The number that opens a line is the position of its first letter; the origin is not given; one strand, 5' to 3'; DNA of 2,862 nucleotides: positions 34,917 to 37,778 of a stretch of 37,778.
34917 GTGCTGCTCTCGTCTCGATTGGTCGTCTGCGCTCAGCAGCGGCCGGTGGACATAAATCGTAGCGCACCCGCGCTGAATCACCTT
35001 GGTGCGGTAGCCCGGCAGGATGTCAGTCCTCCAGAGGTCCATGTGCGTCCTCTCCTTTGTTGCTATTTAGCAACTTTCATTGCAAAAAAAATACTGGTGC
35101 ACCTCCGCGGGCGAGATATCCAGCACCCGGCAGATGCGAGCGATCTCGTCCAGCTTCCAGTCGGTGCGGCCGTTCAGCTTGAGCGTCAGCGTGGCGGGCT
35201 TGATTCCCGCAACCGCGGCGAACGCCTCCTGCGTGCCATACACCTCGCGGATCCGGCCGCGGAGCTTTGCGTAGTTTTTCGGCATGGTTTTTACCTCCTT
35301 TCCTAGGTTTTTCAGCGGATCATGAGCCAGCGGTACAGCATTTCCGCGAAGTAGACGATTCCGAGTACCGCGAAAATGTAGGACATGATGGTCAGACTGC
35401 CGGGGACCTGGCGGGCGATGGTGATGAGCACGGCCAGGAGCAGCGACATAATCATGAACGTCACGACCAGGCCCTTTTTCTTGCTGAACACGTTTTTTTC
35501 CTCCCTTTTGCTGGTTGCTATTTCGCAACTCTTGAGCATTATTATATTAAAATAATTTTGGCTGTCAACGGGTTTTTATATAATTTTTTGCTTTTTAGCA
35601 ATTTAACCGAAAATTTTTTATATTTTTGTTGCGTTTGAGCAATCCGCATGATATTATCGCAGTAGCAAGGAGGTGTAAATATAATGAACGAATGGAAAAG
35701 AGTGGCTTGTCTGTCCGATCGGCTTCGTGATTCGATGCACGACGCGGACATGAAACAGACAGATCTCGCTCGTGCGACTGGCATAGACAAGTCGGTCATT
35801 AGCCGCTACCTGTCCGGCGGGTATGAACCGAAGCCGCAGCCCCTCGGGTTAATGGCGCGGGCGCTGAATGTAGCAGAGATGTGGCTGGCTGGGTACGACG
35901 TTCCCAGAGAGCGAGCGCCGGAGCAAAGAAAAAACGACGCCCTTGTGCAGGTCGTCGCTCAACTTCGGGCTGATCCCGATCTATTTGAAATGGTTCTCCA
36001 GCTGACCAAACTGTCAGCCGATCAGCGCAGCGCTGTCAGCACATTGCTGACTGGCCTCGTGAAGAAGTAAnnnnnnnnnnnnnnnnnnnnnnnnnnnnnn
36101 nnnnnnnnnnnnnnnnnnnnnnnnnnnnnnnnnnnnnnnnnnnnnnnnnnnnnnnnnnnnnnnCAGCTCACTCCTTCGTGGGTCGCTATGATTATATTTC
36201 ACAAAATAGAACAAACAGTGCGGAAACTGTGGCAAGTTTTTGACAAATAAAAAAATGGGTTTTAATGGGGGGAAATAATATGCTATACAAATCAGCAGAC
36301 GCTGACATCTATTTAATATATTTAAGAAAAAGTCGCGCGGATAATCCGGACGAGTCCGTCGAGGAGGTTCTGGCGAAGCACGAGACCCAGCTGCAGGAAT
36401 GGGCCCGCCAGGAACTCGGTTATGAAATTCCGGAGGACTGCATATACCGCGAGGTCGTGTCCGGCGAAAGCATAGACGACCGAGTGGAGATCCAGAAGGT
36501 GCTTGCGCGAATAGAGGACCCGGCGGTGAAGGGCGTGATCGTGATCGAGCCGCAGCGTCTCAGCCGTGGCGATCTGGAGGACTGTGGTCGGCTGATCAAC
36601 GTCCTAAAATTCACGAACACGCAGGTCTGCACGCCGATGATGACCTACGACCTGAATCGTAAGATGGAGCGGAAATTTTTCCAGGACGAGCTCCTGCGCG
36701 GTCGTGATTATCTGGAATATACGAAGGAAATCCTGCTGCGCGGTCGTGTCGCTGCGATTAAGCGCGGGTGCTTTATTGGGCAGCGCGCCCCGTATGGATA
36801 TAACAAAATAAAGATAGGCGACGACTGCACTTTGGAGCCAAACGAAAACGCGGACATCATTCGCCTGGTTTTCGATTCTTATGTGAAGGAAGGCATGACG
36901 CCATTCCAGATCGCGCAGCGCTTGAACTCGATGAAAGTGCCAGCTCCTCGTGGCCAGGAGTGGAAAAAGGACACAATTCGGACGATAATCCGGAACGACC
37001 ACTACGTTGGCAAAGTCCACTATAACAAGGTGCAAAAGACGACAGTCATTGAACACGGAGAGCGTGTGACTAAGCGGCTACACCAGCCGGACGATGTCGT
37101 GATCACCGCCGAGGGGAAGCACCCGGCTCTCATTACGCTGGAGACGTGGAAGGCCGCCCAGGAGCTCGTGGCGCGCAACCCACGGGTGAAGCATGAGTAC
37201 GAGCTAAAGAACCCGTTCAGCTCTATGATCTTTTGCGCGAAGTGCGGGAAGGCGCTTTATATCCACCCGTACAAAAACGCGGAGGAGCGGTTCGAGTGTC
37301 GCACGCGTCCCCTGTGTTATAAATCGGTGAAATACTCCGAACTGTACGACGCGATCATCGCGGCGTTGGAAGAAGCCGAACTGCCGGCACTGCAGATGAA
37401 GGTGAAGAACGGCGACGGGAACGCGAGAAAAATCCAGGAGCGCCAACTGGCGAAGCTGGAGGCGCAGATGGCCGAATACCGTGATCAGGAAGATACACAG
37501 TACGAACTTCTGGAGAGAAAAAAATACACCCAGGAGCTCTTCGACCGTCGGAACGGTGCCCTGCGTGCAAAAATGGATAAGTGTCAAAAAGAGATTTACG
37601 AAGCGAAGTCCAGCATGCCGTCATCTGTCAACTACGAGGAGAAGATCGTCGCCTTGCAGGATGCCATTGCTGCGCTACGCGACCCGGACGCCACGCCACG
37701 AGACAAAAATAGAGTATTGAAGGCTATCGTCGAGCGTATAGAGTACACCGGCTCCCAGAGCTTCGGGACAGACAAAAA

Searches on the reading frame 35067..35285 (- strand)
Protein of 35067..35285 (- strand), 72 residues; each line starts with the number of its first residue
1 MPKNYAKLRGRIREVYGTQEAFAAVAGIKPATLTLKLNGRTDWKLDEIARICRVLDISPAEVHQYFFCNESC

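Call 79: search_protein_families(library=pfam, max_evalue=0.01, proteins=[window:35067-35285:-])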
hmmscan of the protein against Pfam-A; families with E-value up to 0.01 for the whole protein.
window:35067-35285:- (72 aa): 4 families
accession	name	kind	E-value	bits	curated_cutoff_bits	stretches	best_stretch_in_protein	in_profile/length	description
PF05339.17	DUF739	-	5.8e-19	68.5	27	1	3-67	3-67/69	Protein of unknown function (DUF739)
PF13443.12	HTH_26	-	6.7e-08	33.1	22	1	18-62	12-57/63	Cro/C1-type HTH DNA-binding domain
PF13560.12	HTH_31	-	1.8e-05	25.4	27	1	18-63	16-62/64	Helix-turn-helix domain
PF01381.28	HTH_3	-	2e-05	25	23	1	18-61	11-54/55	Helix-turn-helix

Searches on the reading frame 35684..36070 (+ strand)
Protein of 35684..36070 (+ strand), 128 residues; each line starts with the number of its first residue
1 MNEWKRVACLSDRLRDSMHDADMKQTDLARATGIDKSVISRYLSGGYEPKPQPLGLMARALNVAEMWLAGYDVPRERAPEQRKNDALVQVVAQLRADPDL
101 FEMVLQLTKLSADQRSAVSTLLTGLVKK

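Call 7: search_protein_families(library=pfam, max_evalue=1, proteins=[window:35684-36070:+])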
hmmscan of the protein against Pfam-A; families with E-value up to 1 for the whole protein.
window:35684-36070:+ (128 aa): 13 families
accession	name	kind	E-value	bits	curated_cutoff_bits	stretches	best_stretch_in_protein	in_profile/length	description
PF01381.28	HTH_3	-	4.3e-10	39.9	23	1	22-68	9-55/55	Helix-turn-helix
PF13560.12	HTH_31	-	1.5e-08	35.3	27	1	10-64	2-57/64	Helix-turn-helix domain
PF13443.12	HTH_26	-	4.2e-07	30.6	22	1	13-62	1-51/63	Cro/C1-type HTH DNA-binding domain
PF09339.16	HTH_IclR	-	0.00044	20.4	22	1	19-44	15-40/52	IclR helix-turn-helix domain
PF12802.13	MarR_2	-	0.0035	17.9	27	1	22-43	20-41/61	MarR family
PF13412.12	HTH_24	-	0.015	15.3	21.9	1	20-43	15-38/48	Winged helix-turn-helix DNA-binding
PF01022.26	HTH_5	-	0.022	15.1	22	1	20-44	13-37/47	Bacterial regulatory protein, arsR family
PF24034.1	DUF7343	-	0.05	13.9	27.6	1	19-44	15-40/62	Domain of unknown function (DUF7343)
PF08535.16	KorB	-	0.086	13.2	22.3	1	22-44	3-25/89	KorB domain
PF04814.19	HNF-1_N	-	0.093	13.6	29.7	1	14-50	126-162/175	Hepatocyte nuclear factor 1 (HNF-1), N terminus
PF01047.28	MarR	-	0.13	12.6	24.6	0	22-42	17-37/59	MarR family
PF12844.13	HTH_19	-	0.22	11.9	30.2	1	23-68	13-58/64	Helix-turn-helix domain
PF07453.19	NUMOD1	-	0.32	11.8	22.8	0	26-43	20-37/37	NUMOD1 domain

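Call 8: search_protein_families(library=phrogs, max_evalue=1, proteins=[window:35684-36070:+])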
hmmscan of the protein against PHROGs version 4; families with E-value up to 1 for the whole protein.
window:35684-36070:+ (128 aa): 40 families (the best 25 are shown)
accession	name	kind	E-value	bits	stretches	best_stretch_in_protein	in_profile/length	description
phrog_2967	-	transcription regulation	1.7e-12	48.3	1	5-94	6-93/225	transcriptional regulator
phrog_2328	-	transcription regulation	2.9e-11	44.3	1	9-80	15-86/128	transcriptional repressor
phrog_4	-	transcription regulation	4.6e-11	43.3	1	10-78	137-201/400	transcriptional repressor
phrog_8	-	transcription regulation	4.4e-09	37.2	1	10-82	77-149/346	transcriptional regulator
phrog_2439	-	transcription regulation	2.5e-07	30.9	1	9-84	7-83/367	transcriptional regulator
phrog_3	-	transcription regulation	2.6e-07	31.8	1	9-86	88-165/430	transcriptional repressor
phrog_4583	-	transcription regulation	1.1e-05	26.4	1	10-63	11-64/81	transcriptional repressor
phrog_34939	-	unknown function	1.5e-05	25.8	1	9-71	9-72/280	-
phrog_296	-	integration and excision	1.8e-05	24.6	1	11-51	229-269/626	DNA transposition protein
phrog_1468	-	transcription regulation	2.9e-05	24.6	1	16-50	14-48/67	transcriptional repressor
phrog_1373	-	transcription regulation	4.3e-05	24.6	1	10-49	64-103/166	transcriptional regulator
phrog_3949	-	transcription regulation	0.00031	21.8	1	18-63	21-67/161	transcriptional repressor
phrog_4739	-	unknown function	0.0021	18.7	1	11-92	69-153/167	-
phrog_517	-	DNA, RNA and nucleotide metabolism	0.0028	19.5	1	14-48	94-127/128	HTH DNA binding protein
phrog_3037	-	transcription regulation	0.0033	18.3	1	26-91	32-92/189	transcriptional repressor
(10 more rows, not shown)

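Call 64: search_solved_structures(query=window:35684-36070:+, max_evalue=0.01)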
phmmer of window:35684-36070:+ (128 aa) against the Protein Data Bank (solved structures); distinct sequences matched with E-value up to 0.01: 6.
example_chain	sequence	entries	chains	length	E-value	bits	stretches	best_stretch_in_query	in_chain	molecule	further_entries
6tri_A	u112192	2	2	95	2.9e-06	30.5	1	11-78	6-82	CI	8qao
5a7l_A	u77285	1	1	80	7.3e-06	29.3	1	11-74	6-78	CI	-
1sq8_A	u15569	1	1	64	0.0007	22.9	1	10-69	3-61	dh434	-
8g8i_A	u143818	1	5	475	0.0027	21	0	71-109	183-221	C3HR3_9r_shift4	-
3zhm_A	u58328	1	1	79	0.0036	20.6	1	11-70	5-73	CI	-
3zhi_A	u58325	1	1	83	0.0071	19.6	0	11-71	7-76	CI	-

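Call 73: search_dna_similar(query=window:35684-36070:+, collection=phages, mode=protein, max_evalue=0.00001, max_rows=20)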
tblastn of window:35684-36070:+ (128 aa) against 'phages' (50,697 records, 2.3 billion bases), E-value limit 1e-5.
Records with a match: 90; places in all: 90; records where one place covers at least 80% of the query: 31.
Best place of each record, by identity: <60% 90.
By first word of the organism name: Staphylococcus 62; Streptococcus 18; Enterococcus 5; Bacteriophage 2; Pseudomonas 1; Marinitoga 1; Lactococcus 1.
By host as written in the record: Staphylococcus aureus 16; - 8; Enterococcus faecalis 5; Staphylococcus aureus subsp. aureus 16386 genotype ST22-MRSA-IVc (2B) 2; Staphylococcus aureus RN10359 2; Staphylococcus aureus HIP07256 2; Staphylococcus aureus Sa345 2; Staphylococcus aureus IME1361 2; and 43 more.
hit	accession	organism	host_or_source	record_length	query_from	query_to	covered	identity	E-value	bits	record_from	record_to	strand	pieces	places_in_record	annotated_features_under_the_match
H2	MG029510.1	Staphylococcus phage phiSa2wa_st22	Staphylococcus aureus subsp. aureus ...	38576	4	121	92%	32.2%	3e-12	67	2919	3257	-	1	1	hypothetical protein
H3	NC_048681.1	Staphylococcus phage phiSa2wa_st22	Staphylococcus aureus subsp. aureus ...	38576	4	121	92%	32.2%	3e-12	67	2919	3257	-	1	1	transcriptional regulator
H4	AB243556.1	Staphylococcus phage phiPVL108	-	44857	4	121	92%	32.2%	3e-12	67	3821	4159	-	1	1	cI: cI-like repressor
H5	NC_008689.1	Staphylococcus phage phiPVL108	Staphylococcus aureus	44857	4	121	92%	32.2%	3e-12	67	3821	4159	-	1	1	transcriptional regulator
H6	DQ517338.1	Staphylococcus phage 80alpha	Staphylococcus aureus RN10359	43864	10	121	88%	33.0%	1e-11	66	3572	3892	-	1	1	CI-like repressor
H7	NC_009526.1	Staphylococcus phage 80alpha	Staphylococcus aureus RN10359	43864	10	121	88%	33.0%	1e-11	66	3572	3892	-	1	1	transcriptional regulator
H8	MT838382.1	Bacteriophage sp.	human fecal samples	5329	11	128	92%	31.0%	5e-10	61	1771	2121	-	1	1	record has no annotation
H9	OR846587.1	Enterococcus phage Efs 1-1-1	Enterococcus faecalis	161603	13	119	84%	32.1%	3e-7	53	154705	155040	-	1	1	record has no annotation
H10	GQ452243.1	Enterococcus phage phiEf11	Enterococcus faecalis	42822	11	128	92%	28.0%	3e-8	56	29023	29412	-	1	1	cI-like repressor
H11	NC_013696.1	Enterococcus phage phiEf11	Enterococcus faecalis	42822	11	128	92%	28.0%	3e-8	56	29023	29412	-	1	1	transcriptional regulator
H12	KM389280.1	Staphylococcus phage Phi06_2986 B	-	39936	4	94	71%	35.2%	6e-13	69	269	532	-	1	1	record has no annotation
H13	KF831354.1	Staphylococcus phage phiBU01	Staphylococcus aureus HIP07256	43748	4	94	71%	35.2%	1e-11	66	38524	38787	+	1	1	repressor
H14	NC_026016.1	Staphylococcus phage phiBU01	Staphylococcus aureus HIP07256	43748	4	94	71%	35.2%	1e-11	66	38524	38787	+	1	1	transcriptional regulator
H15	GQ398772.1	Staphylococcus phage P954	Staphylococcus aureus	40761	4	94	71%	35.2%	1e-11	66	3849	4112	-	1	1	cI repressor-like protein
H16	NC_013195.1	Staphylococcus phage P954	Staphylococcus aureus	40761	4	94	71%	35.2%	1e-11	66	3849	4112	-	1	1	transcriptional regulator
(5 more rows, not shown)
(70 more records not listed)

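Call 74: get_annotated_region(hit=H6, flank=3600)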
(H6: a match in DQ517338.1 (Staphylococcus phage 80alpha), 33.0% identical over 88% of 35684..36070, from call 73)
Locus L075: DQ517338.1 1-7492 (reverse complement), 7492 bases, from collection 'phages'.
description: Staphylococcus phage 80alpha, complete sequence.
organism: Staphylococcus phage 80alpha (NCBI taxid 2911440)
taxonomy: Viruses; Duplodnaviria; Heunggongvirae; Uroviricota; Caudoviricetes; Azeredovirinae; Dubowvirus; Dubowvirus dv80alpha
host: Staphylococcus aureus RN10359; source: -; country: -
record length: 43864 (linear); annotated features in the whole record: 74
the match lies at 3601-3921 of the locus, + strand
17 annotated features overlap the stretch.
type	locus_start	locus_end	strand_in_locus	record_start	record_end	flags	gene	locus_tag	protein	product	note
CDS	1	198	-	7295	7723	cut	-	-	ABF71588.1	ssb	-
CDS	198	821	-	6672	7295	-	-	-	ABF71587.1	e12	-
CDS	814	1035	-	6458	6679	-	-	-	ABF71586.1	hypothetical protein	similar to phi13's phiETA ORF 16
CDS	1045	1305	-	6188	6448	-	-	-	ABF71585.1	hypothetical protein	similar to phiPVL ORF 39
CDS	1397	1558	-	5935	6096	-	-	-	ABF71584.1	hypothetical protein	similar to phiPVL ORF38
CDS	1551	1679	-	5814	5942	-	-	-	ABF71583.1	hypothetical protein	-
CDS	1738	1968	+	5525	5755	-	-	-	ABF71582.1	hypothetical protein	-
CDS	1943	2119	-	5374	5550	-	-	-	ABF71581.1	hypothetical protein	-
CDS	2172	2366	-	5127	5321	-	-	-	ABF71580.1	hypothetical protein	-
CDS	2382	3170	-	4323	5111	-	-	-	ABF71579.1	antirepressor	-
CDS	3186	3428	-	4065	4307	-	-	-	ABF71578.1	cro-like repressor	-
CDS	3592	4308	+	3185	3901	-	-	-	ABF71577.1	CI-like repressor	-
CDS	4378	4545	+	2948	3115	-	-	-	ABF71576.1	hypothetical protein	-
CDS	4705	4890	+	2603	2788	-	-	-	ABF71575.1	hypothetical protein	-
CDS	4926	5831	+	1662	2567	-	-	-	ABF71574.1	hypothetical protein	similar to pv83 ORF 3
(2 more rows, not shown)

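Call 75: get_annotated_region(hit=H10, flank=2500)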
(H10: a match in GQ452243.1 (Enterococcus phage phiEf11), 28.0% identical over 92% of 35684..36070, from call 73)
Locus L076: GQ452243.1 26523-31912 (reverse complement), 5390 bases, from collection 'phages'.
description: Enterococcus phage phiEf11, complete genome.
organism: Enterococcus phage phiEf11 (NCBI taxid 663241)
taxonomy: Viruses; Duplodnaviria; Heunggongvirae; Uroviricota; Caudoviricetes
host: Enterococcus faecalis; source: -; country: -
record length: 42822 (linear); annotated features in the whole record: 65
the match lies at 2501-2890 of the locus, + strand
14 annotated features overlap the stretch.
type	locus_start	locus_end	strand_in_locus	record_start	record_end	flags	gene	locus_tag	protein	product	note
CDS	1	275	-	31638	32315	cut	-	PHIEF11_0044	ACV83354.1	putative single-strand DNA binding protein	similar to INSD accession AAR14309.1; similar to INSD accession AAZ51655.1; match to protein family HMM PF04404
CDS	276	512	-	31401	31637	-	-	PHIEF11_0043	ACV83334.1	hypothetical protein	identified by glimmer; putative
CDS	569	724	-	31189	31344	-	-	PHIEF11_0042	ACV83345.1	hypothetical protein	identified by glimmer; putative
CDS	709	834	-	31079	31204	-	-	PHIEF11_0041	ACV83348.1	conserved hypothetical protein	-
CDS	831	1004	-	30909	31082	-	-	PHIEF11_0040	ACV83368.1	conserved hypothetical protein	similar to INSD accession AAO80176.1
CDS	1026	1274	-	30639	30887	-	-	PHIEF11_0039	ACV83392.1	putative phage excisionase protein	similar to INSD accession AAO80172.1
CDS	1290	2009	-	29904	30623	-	-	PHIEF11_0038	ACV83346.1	antirepressor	similar to INSD accession AAC03459.1; match to protein family HMM PF03374; match to protein family HMM PF08346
CDS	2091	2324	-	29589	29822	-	-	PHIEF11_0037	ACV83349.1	cro-like repressor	similar to INSD accession AAR27356.1; match to protein family HMM PF05339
CDS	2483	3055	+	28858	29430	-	-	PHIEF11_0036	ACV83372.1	cI-like repressor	similar to INSD accession AAK38021.1; similar to INSD accession ABS87406.1; match to protein family HMM PF01381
CDS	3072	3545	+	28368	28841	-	-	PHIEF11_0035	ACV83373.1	conserved hypothetical protein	similar to INSD accession AAO81069.1; match to protein family HMM PF06114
CDS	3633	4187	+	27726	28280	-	-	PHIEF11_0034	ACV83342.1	putative phage protein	similar to RefSeq accession NP_795542.1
CDS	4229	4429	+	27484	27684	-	-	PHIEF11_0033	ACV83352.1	conserved hypothetical protein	similar to INSD accession AAF12708.1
CDS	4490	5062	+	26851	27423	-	-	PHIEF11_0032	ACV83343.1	putative phage protein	similar to INSD accession CAB53818.1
CDS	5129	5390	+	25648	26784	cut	-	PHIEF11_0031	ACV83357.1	phage integrase protein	similar to INSD accession P20709; match to protein family HMM PF00589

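Call 84: predict_structure(protein=window:35684-36070:+)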
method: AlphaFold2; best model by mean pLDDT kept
length: 128 residues; sequences in the alignment: 1
mean_pLDDT: 53.0   pTM: 0.37
mean pLDDT of the five models: 53.0, 51.7, 49.2, 48.3, 45.1
residues with pLDDT >= 90: 0; 70-90: 0; 50-70: 87; < 50: 41
segments of 3 or more residues with pLDDT < 50: 1-23, 30-34, 46-51, 126-128
pLDDT, mean of each block of 10 residues (from residue 1): 33 45 49 50 49 54 59 54 59 63 63 61 48
secondary structure, 60 per line:
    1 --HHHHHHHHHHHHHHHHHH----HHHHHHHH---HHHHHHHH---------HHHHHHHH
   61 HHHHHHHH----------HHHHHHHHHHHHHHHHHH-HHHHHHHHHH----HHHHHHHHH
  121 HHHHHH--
elements in order: H3-20 H25-32 H36-43 H53-68 H79-96 H98-107 H112-126

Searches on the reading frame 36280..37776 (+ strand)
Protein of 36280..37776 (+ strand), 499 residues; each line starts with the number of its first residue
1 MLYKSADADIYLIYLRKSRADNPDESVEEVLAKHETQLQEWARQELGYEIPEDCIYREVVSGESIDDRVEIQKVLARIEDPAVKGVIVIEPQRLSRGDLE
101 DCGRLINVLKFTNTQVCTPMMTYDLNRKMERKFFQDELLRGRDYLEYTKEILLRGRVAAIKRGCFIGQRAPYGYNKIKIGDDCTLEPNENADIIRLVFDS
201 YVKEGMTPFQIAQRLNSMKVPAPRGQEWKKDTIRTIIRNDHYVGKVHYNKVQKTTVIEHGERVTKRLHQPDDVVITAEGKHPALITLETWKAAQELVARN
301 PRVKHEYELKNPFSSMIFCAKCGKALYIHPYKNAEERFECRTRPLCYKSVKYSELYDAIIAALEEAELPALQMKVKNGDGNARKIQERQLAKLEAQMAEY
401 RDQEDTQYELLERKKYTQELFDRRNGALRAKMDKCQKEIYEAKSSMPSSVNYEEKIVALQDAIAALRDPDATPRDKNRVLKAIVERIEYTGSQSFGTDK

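Call 79: search_protein_families(library=pfam, max_evalue=0.01, proteins=[window:36280-37776:+])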
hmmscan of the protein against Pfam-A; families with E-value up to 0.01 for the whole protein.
window:36280-37776:+ (499 aa): 4 families
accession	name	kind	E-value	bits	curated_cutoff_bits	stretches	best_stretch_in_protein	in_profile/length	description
PF07508.19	Recombinase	-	3.2e-24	85.5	21.1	1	188-300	1-102/102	Recombinase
PF00239.26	Resolvase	-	1.2e-09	38.9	23.3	1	13-134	3-114/145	Resolvase, N terminal domain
PF13408.12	Zn_ribbon_recom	-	4.4e-07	30.6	25.3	1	312-363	1-57/58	Recombinase zinc beta ribbon domain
PF02150.21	Zn_ribbon_RPB9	-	0.0055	17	25.2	0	316-342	1-26/36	RNA polymerases M/15 Kd subunit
